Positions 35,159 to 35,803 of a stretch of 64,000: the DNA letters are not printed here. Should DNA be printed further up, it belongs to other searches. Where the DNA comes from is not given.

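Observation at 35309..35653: Wzb-like tyrosine phosphatase sits at the tail of the lipid/ABC operon, not beside its BY-kinase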

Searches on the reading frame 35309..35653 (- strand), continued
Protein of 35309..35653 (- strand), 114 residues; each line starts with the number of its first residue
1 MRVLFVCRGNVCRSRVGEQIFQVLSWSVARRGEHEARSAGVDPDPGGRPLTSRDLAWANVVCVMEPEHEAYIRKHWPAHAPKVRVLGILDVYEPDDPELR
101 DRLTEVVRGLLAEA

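Call 27: search_protein_families(library=ncbifam, proteins=[L035:10001-10336:+, L035:9036-9794:+, L035:8427-8975:+, L035:7291-8427:+, L035:6605-7294:+, L035:5839-6597:+, L035:4940-5842:+, L035:3937-5001:+, L035:10734-13298:-, L035:13367-14947:+], max_evalue=0.00001)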
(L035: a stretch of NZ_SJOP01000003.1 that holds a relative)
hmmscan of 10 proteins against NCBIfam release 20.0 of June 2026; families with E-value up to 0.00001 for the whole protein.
L035:10001-10336:+ (111 aa): 0 families

L035:9036-9794:+ (252 aa): 5 families
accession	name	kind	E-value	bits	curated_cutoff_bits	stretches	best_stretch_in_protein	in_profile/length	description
TIGR03307.1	PhnP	equivalog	6.3e-119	395.9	272.25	1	3-248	1-248/249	phosphonate metabolism protein PhnP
NF038231.1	MBL_Geo_Pelo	equivalog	7.7e-30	104.3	360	1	5-249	2-249/250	GPMC system MBL fold metallohydrolase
NF002553.0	PRK02113.1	equivalog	8.9e-21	74.4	386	1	4-250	2-251/252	MBL fold metallo-hydrolase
TIGR02651.1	RNase_Z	equivalog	3.6e-08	32.8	292.95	1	36-156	15-151/302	ribonuclease Z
NF000801.0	PRK00055.1-3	equivalog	1.1e-07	31.2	252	1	37-157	18-157/307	ribonuclease Z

L035:8427-8975:+ (182 aa): 4 families
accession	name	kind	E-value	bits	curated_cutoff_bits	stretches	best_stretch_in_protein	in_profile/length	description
NF007485.0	PRK10078.1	equivalog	6.1e-93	309.7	153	1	1-178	1-178/186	ribose 1,5-bisphosphokinase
TIGR02322.1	phosphon_PhnN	equivalog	3.7e-66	222.2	156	1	2-176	1-178/179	phosphonate metabolism protein/1,5-bisphosphokinase (PRPP-forming) PhnN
TIGR03263.1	guanyl_kin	equivalog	7e-14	51.9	160.45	1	2-147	1-149/180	guanylate kinase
NF011325.0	PRK14738.1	equivalog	2.8e-09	36.5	263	1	3-148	14-162/206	guanylate kinase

L035:7291-8427:+ (378 aa): 24 families
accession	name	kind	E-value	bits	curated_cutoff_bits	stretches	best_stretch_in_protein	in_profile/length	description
NF011981.0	PRK15446.1-2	equivalog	9.2e-229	758.5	375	1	1-378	1-378/378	alpha-D-ribose 1-methylphosphonate 5-triphosphate diphosphatase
TIGR02318.1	phosphono_phnM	equivalog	5.6e-159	529.1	390.55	1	2-378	1-376/376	phosphonate metabolism protein PhnM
NF011984.0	PRK15446.1-5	equivalog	2.7e-151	503.7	260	1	1-378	4-379/379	alpha-D-ribose 1-methylphosphonate 5-triphosphate diphosphatase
NF011983.0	PRK15446.1-4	equivalog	1.4e-139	465.3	486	1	2-377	6-378/379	alpha-D-ribose 1-methylphosphonate 5-triphosphate diphosphatase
NF011982.0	PRK15446.1-3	equivalog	6.9e-102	341.2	684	1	1-377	1-376/377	alpha-D-ribose 1-methylphosphonate 5-triphosphate diphosphatase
NF011990.0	PRK15446.2-6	subfamily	2.5e-100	335.9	233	1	1-378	3-383/390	alpha-D-ribose 1-methylphosphonate 5-triphosphate diphosphatase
NF011989.0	PRK15446.2-5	equivalog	6.4e-85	285.2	565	1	3-378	6-378/385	alpha-D-ribose 1-methylphosphonate 5-triphosphate diphosphatase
NF011987.0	PRK15446.2-3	subfamily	1.6e-75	254.4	253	1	3-376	14-382/395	alpha-D-ribose 1-methylphosphonate 5-triphosphate diphosphatase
NF011988.0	PRK15446.2-4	equivalog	3.1e-73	247.1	369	1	1-377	1-375/389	alpha-D-ribose 1-methylphosphonate 5-triphosphate diphosphatase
NF011986.0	PRK15446.2-2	equivalog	4.3e-63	213.5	465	1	3-378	5-378/406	alpha-D-ribose 1-methylphosphonate 5-triphosphate diphosphatase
NF011985.0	PRK15446.2-1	equivalog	3.2e-58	197.5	656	1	2-360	5-357/397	alpha-D-ribose 1-methylphosphonate 5-triphosphate diphosphatase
NF006689.0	PRK09237.1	equivalog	1.1e-10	40.7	371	0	284-368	257-346/383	amidohydrolase/deacetylase family metallohydrolase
NF006688.0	PRK09236.1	equivalog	7.3e-10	38.2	535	0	318-361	344-387/444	dihydroorotase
TIGR03178.1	allantoinase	equivalog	2.7e-09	36.3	357.85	0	308-361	335-386/441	allantoinase AllB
TIGR01975.1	isoAsp_dipep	equivalog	1.5e-08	34.3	331.25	1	318-376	320-375/389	beta-aspartyl-peptidase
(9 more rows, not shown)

L035:6605-7294:+ (229 aa): 178 families (the best 25 are shown)
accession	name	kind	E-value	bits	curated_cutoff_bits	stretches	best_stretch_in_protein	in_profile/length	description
TIGR02324.1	CP_lyasePhnL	equivalog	5.4e-109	362.9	256.3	1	5-222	2-219/224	phosphonate C-P lyase system protein PhnL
TIGR02211.1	LolD_lipo_ex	equivalog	4.7e-37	127.6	307.75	1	4-218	1-208/221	lipoprotein-releasing ABC transporter ATP-binding protein LolD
TIGR02673.1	FtsE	equivalog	8.2e-37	126.9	264.85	1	21-222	12-207/214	cell division ATP-binding protein FtsE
TIGR02982.1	heterocyst_DevA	subfamily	4e-35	121.4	295.8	1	5-225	2-214/220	ABC exporter ATP-binding subunit, DevA family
NF038007.1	ABC_ATP_DarD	equivalog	2.8e-32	112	375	1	5-212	2-201/218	darobactin export ABC transporter ATP-binding protein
TIGR03608.1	L_ocin_972_ABC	subfamily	9.8e-32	110.1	254.85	1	25-218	12-200/206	putative bacteriocin export ABC transporter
NF008639.0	PRK11629.1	equivalog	1.2e-31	109.9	360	1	4-216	6-211/234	lipoprotein-releasing ABC transporter ATP-binding protein LolD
TIGR02315.1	ABC_phnC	equivalog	2.5e-31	108.9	266.1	1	4-222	1-216/243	phosphonate ABC transporter ATP-binding protein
NF008338.0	PRK11124.1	equivalog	4.8e-31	108.1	369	1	26-222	17-211/242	arginine ABC transporter ATP-binding protein ArtP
NF007027.0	PRK09493.1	equivalog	8.4e-31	107.1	379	1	23-223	13-207/240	glutamine ABC transporter ATP-binding protein GlnQ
NF007826.0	PRK10535.1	equivalog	1.2e-30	106.4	966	1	1-217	1-209/648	macrolide ABC transporter ATP-binding protein/permease MacB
NF007879.0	PRK10584.1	equivalog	2.6e-30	105.8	336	1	18-215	17-210/228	putative ABC transporter ATP-binding protein YbbA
TIGR02857.1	CydD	equivalog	3e-30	105.7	435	1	15-218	327-523/529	thiol reductant ABC exporter subunit CydD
TIGR03415.1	ABC_choXWV_ATP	equivalog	3.4e-29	102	483.75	1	28-211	41-224/382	choline ABC transporter ATP-binding protein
NF008428.0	PRK11264.1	equivalog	1.7e-28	99.5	406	1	3-222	2-214/250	L-cystine ABC transporter ATP-binding protein TcyN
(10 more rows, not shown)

L035:5839-6597:+ (252 aa): 184 families (the best 25 are shown)
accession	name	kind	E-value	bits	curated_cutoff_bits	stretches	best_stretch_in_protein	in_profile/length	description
TIGR02323.1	CP_lyasePhnK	equivalog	1.9e-121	404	302.85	1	3-250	1-239/239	phosphonate C-P lyase system protein PhnK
NF007613.0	PRK10261.1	equivalog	7.9e-55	186.4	1077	2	69-250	90-273/623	glutathione ABC transporter ATP-binding protein GsiA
NF011659.0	PRK15079.1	equivalog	2.9e-52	177.5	540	1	19-249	38-268/334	murein tripeptide/oligopeptide ABC transporter ATP binding protein OppF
NF008453.0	PRK11308.1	subfamily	2.5e-50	171.6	408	1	19-248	36-264/334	dipeptide ABC transporter ATP-binding protein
NF043079.1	MMSYN1_0167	equivalog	8.1e-48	163.5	740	1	86-251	309-476/561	oligopeptide ABC transporter ATP-binding protein OppD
NF008246.0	PRK11022.1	equivalog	1e-46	159.6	541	1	10-248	12-256/326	dipeptide ABC transporter ATP-binding protein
NF011713.0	PRK15134.1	equivalog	6e-45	153.8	834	1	21-246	302-526/529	microcin C ABC transporter ATP-binding protein YejF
NF007010.1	PRK09473.1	subfamily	4.6e-44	150.5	575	1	21-249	21-254/318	oligopeptide ABC transporter ATP-binding protein OppD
NF043071.1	DppF_dipep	equivalog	2.6e-43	148.7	660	1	19-248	37-265/331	dipeptide ABC transporter ATP-binding subunit DppF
NF047576.1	opine_ATP_CntF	equivalog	8.8e-43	146.4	385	1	22-248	21-252/264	staphylopine uptake ABC transporter ATP-binding protein CntF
TIGR02769.1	nickel_nikE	equivalog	9.4e-43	146.6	332.55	1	21-251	27-255/265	nickel import ATP-binding protein NikE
NF047578.1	opine_ATP_CntD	equivalog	3.8e-42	144.4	380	1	22-248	21-252/266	staphylopine uptake ABC transporter ATP-binding protein CntD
NF043078.1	MMSYN1_0168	equivalog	3.3e-41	141.7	800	2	132-249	480-597/649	oligopeptide ABC transporter ATP-binding protein OppF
TIGR02770.1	nickel_nikD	equivalog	3.3e-41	141.2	318.7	1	22-248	3-228/230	nickel import ATP-binding protein NikD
TIGR04521.1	ECF_ATPase_2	equivalog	6.7e-40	136.9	330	1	7-237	2-236/279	energy-coupling factor transporter ATPase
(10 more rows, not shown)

L035:4940-5842:+ (300 aa): 0 families

L035:3937-5001:+ (354 aa): 0 families

L035:10734-13298:- (854 aa): 77 families (the best 25 are shown)
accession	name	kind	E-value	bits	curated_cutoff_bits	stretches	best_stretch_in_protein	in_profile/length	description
NF010076.0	PRK13557.1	subfamily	1e-93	314.6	631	1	477-852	142-532/540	histidine kinase famiy protein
NF046020.1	HisKinCckABruc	equivalog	6.6e-86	288.9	1000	1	476-851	458-865/868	cell cycle histidine kinase CckA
NF046026.1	HisKinCckACaul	equivalog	1.3e-78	264.8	1000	1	387-819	191-640/678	cell cycle histidine kinase CckA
NF010411.0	PRK13837.1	equivalog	2.3e-63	214.4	647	1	473-851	425-810/828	two-component system VirA-like sensor kinase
NF008468.0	PRK11360.1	equivalog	1.6e-54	185.3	646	1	274-718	178-610/616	two-component system sensor histidine kinase AtoS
NF052574.1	HisKinEspCMyxo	equivalog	5.4e-41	140.6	1200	1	472-823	391-751/785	serine histidine kinase EspC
NF052573.1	HisKinEspAMyxo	equivalog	1.4e-40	139.1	1400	1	472-796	356-690/755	serine histidine kinase EspA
TIGR02956.1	TMAO_torS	equivalog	2e-40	138.8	676.5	2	558-794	531-757/967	TMAO reductase system sensor histidine kinase/response regulator TorS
NF047466.1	hybrid_RR_LvrB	exception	5.4e-32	111.4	500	1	481-716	135-376/377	hybrid histidine kinase/response regulator LvrB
NF046044.1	PnpS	equivalog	6.5e-28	97.8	400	1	321-715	2-390/390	two-component system histidine kinase PnpS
NF007688.0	PRK10364.1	equivalog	6.5e-28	97.7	479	1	481-719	223-454/460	two-component system sensor histidine kinase ZraS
NF033092.0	HK_WalK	equivalog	6.5e-25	87.7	725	1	270-715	156-593/594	cell wall metabolism sensor histidine kinase WalK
NF038348.1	T2SS_HK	subfamily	7.4e-25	87.4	450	1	603-715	470-572/574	histidine kinase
NF041777.1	sens_FixL_Rhizob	equivalog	1.3e-24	86.7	850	1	483-718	247-483/485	sensor protein FixL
NF008293.1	PRK11073.1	equivalog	2.6e-23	82.8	240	1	478-708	110-340/349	nitrogen regulation protein NR(II)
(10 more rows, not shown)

L035:13367-14947:+ (526 aa): 190 families (the best 25 are shown)
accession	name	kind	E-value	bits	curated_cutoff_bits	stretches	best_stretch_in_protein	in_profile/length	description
NF008442.0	PRK11288.1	equivalog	8.3e-168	558.8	689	1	21-513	3-496/504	L-arabinose ABC transporter ATP-binding protein AraG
NF010069.0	PRK13549.1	equivalog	3.7e-164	547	699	1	23-516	3-505/513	xylose ABC transporter ATP-binding protein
NF008030.0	PRK10762.1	equivalog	1.8e-158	528.4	745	1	23-516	2-495/501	ribose ABC transporter ATP-binding protein RbsA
NF040905.2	GguA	equivalog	4.3e-152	507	810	1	25-510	1-498/500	multiple monosaccharide ABC transporter ATP-binding protein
NF041861.1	YtfR_transport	equivalog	4.5e-150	500.3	850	1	25-510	1-488/492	galactofuranose ABC transporter, ATP-binding protein YtfR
NF007253.0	PRK09700.1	equivalog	3.4e-148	494.4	772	1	22-513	2-507/510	D-allose ABC transporter ATP-binding protein AlsA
TIGR02633.1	xylG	equivalog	6e-145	483.5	723.65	1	26-512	2-499/500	D-xylose ABC transporter ATP-binding protein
NF008215.0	PRK10982.1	equivalog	1.2e-138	463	828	1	21-513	9-503/506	galactose/methyl galactoside ABC transporter ATP-binding protein MglA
NF011967.0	PRK15439.1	equivalog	5.5e-136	454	586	1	19-517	5-504/510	autoinducer 2 ABC transporter ATP-binding protein LsrA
NF047930.1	ABC_ATP_B6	equivalog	8.7e-113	377.6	670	1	24-513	1-509/510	putative B6 ABC transporter ATP-binding protein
TIGR03410.1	urea_trans_UrtE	equivalog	6.8e-66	222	285.8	2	26-256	1-227/230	urea ABC transporter ATP-binding subunit UrtE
TIGR01188.1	drrA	subfamily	5.3e-61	206.5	312.45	2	33-249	1-212/302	daunorubicin resistance ABC transporter, ATP-binding protein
TIGR04406.1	LPS_export_lptB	equivalog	7e-61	205.6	240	2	26-256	2-230/239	LPS export ABC transporter ATP-binding protein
TIGR03864.1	PQQ_ABC_ATP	hypoth_equivalog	6.6e-60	202.5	302.25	2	26-250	2-221/236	ABC transporter, ATP-binding subunit, PQQ-dependent alcohol dehydrogenase system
TIGR04521.1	ECF_ATPase_2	equivalog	5.5e-59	199.5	330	2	38-247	18-231/279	energy-coupling factor transporter ATPase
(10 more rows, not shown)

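Call 31: search_protein_families(library=pfam, proteins=[L004:1971-6122:+, L002:2844-3614:+, L013:9941-10975:+, L013:8601-9884:+], max_evalue=0.001)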
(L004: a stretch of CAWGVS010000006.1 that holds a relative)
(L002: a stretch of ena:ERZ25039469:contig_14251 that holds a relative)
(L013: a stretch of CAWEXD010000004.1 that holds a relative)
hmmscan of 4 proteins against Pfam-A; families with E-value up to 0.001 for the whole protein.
L004:1971-6122:+ (1383 aa): 6 families
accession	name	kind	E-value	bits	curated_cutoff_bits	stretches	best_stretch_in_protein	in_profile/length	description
PF07691.17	PA14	-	1.3e-49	168.2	24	2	1133-1256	4-137/147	PA14 domain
PF07995.17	GSDH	-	2.6e-35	122.7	25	1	135-383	2-223/332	Glucose / Sorbosone dehydrogenase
PF18911.6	PKD_4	-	5.6e-20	71.6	27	1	858-943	1-85/85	PKD domain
PF00801.26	PKD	-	1.7e-12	47.6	23.5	1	866-938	5-76/80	PKD domain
PF23500.1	DUF7133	-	1.5e-05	25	27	1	766-840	262-343/385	Domain of unknown function (DUF7133)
PF17963.7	Big_9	-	4.2e-05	24.8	23.6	1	858-942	1-89/89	Bacterial Ig domain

L002:2844-3614:+ (256 aa): 1 family
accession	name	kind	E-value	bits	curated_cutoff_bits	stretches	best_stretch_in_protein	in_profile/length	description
PF00535.33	Glycos_transf_2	-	6e-20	72.3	23.3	1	7-130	2-130/168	Glycosyl transferase family 2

L013:9941-10975:+ (344 aa): 1 family
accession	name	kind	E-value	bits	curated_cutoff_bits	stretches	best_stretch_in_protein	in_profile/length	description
PF01451.26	LMWPc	-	1.7e-12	48.2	23.2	1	24-66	2-44/144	Low molecular weight phosphotyrosine protein phosphatase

L013:8601-9884:+ (427 aa): 2 families
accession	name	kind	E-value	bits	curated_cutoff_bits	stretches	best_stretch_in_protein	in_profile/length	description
PF16868.10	NMT1_3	-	1.7e-28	100.5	27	1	126-379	2-265/289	NMT1-like family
PF12974.12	Phosphonate-bd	-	0.00036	20.4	27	1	217-346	93-219/242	ABC transporter, phosphonate, periplasmic substrate-binding protein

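Call 36: predict_structure(alignment_id=A1)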
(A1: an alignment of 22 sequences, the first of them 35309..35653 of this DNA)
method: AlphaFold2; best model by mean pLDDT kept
length: 114 residues; sequences in the alignment: 22
mean_pLDDT: 94.7   pTM: 0.89
mean pLDDT of the five models: 94.7, 93.7, 93.4, 92.0, 91.3
residues with pLDDT >= 90: 103; 70-90: 11; 50-70: 0; < 50: 0
segments of 3 or more residues with pLDDT < 50: none
pLDDT, mean of each block of 10 residues (from residue 1): 96 96 88 91 96 98 98 98 96 94 96 88
secondary structure, 60 per line:
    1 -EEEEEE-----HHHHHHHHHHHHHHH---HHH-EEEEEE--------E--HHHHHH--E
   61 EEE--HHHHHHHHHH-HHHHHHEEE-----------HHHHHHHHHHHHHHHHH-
elements in order: E2-7 H13-27 E35-40 H52-57 E60-63 H66-75 H77-82 E83-85 H97-113
